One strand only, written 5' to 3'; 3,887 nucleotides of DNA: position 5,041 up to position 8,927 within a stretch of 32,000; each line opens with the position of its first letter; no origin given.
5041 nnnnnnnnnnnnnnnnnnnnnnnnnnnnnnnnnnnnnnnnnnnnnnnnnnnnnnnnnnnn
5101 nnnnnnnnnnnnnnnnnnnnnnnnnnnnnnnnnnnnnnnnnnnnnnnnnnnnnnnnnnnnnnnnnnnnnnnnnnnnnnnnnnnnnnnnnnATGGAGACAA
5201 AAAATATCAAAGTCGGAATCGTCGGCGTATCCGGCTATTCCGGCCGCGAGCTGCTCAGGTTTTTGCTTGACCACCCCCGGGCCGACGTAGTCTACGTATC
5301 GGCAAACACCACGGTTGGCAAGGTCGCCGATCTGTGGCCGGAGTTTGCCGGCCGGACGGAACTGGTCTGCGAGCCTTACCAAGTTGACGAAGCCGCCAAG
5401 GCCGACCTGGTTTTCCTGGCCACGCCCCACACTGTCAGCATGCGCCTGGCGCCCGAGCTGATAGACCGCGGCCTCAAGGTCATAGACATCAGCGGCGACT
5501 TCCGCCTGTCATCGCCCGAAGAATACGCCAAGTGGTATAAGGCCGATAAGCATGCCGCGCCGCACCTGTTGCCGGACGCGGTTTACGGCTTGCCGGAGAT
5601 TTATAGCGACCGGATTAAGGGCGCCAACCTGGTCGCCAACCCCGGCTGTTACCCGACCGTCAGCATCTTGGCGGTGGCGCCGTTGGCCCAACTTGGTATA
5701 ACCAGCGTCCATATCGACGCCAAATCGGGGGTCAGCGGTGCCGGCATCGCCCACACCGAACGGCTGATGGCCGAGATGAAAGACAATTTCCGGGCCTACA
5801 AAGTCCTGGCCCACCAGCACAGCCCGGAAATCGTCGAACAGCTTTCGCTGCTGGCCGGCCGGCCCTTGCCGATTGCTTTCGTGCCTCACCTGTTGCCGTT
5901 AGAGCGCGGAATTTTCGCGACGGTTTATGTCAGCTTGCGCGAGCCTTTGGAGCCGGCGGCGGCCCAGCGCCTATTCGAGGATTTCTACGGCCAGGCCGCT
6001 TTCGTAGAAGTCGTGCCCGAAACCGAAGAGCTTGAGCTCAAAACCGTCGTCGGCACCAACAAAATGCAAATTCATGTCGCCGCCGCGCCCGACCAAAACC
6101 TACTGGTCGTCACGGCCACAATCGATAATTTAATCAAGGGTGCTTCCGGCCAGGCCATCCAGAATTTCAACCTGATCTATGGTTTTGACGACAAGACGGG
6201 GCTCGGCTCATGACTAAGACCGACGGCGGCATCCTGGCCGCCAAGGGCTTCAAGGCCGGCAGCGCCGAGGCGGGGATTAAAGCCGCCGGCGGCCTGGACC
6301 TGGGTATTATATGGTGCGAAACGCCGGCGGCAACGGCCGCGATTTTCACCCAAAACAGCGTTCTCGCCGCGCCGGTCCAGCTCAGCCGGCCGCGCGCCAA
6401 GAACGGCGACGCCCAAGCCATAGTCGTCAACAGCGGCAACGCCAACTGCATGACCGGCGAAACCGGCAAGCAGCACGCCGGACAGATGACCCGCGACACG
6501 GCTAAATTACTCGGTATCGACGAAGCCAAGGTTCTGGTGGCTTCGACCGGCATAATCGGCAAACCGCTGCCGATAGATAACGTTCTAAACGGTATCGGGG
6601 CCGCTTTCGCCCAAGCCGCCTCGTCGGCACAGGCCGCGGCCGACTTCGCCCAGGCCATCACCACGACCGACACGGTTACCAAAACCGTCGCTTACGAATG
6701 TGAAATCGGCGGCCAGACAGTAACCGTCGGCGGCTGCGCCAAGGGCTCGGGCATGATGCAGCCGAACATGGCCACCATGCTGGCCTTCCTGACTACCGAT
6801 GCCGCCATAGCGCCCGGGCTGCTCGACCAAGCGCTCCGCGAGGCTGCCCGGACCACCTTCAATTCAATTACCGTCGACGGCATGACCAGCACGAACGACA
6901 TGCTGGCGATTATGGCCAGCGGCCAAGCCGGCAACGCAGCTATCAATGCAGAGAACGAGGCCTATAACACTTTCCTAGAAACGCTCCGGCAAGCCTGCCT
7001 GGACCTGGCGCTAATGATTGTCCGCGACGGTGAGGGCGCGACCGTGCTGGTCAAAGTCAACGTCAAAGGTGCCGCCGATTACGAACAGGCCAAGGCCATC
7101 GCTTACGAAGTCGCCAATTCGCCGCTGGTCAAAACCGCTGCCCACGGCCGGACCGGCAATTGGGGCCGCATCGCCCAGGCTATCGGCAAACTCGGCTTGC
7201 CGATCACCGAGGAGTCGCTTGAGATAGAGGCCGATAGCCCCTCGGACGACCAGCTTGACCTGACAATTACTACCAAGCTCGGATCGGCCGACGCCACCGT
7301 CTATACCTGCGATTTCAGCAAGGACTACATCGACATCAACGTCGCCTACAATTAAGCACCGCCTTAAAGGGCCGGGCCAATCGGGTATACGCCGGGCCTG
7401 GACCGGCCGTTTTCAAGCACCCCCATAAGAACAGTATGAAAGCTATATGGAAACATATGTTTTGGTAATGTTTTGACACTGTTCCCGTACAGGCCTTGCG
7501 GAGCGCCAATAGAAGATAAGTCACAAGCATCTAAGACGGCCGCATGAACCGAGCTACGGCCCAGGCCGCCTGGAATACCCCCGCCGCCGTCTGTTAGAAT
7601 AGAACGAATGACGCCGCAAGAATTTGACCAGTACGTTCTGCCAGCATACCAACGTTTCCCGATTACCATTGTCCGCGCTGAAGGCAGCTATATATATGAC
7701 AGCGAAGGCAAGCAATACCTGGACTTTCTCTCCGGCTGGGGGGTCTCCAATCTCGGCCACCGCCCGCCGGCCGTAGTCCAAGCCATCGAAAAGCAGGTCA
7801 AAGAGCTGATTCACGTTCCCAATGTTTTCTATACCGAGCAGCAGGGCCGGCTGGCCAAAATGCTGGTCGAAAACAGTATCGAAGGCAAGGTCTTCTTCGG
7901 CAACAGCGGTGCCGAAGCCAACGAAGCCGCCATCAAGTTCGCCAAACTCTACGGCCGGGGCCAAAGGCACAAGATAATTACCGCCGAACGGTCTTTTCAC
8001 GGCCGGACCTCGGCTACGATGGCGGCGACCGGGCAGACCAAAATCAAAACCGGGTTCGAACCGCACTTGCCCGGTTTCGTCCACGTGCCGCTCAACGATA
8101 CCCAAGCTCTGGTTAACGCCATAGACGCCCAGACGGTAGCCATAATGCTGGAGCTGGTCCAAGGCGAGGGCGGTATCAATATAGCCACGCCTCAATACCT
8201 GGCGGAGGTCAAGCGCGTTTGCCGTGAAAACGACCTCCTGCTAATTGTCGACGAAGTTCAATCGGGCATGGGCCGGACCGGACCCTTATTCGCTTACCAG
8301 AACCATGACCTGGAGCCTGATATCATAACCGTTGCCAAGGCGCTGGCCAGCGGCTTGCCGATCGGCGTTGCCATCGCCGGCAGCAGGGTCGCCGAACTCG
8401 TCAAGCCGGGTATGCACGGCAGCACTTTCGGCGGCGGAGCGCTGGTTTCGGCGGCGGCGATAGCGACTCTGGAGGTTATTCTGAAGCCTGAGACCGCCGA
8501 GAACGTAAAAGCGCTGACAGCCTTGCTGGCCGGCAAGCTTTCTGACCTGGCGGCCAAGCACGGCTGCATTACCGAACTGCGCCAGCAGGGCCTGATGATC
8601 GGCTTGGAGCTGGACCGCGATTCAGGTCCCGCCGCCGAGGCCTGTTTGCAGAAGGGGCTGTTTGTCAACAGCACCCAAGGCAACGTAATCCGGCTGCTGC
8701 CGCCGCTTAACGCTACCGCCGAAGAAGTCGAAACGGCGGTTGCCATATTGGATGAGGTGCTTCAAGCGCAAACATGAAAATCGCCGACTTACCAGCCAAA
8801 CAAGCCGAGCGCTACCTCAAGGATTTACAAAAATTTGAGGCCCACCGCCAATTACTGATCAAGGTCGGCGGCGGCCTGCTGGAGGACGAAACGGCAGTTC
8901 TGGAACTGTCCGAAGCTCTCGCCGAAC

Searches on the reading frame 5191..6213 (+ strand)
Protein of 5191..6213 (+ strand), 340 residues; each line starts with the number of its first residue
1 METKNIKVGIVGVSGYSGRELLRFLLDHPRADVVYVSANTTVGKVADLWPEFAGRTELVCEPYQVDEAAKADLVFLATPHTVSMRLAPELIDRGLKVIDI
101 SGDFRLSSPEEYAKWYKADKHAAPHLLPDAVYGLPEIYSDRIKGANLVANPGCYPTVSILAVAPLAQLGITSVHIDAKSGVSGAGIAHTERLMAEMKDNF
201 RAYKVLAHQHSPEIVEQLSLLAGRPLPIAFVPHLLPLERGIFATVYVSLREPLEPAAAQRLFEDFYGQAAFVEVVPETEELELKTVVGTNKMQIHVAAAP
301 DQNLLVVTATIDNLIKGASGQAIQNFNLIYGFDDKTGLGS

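Call 123: search_protein_families(library=pfam, proteins=[window:5191-6213:+], max_evalue=0.00001)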
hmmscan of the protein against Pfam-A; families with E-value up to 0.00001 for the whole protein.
window:5191-6213:+ (340 aa): 3 families
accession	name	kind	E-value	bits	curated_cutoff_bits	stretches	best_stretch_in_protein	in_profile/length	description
PF22698.1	Semialdhyde_dhC_1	-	2.2e-49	167.9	27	1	153-313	1-165/165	Semialdehyde dehydrogenase, dimerisation domain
PF01118.30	Semialdhyde_dh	-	2.6e-30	105.7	26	1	7-144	1-120/121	Semialdehyde dehydrogenase, NAD binding domain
PF02774.23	Semialdhyde_dhC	-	1.6e-18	67.9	26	1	163-316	2-184/184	Semialdehyde dehydrogenase, dimerisation domain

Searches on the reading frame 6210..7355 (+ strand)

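Call 123: search_protein_families(library=pfam, proteins=[window:6210-7355:+], max_evalue=0.00001)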
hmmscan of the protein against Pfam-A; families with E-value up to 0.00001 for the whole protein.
window:6210-7355:+ (381 aa): 1 family
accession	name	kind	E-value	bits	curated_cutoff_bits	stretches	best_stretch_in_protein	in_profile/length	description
PF01960.23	ArgJ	-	2.4e-122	408.8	32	1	16-380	2-375/377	ArgJ family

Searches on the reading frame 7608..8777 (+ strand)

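Call 123: search_protein_families(library=pfam, proteins=[window:7608-8777:+], max_evalue=0.00001)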
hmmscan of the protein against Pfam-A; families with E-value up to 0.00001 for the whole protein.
window:7608-8777:+ (389 aa): 1 family
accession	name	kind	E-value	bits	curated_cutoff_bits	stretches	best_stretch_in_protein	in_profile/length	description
PF00202.27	Aminotran_3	-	1.7e-110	369.9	30.5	1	13-385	5-403/403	Aminotransferase class-III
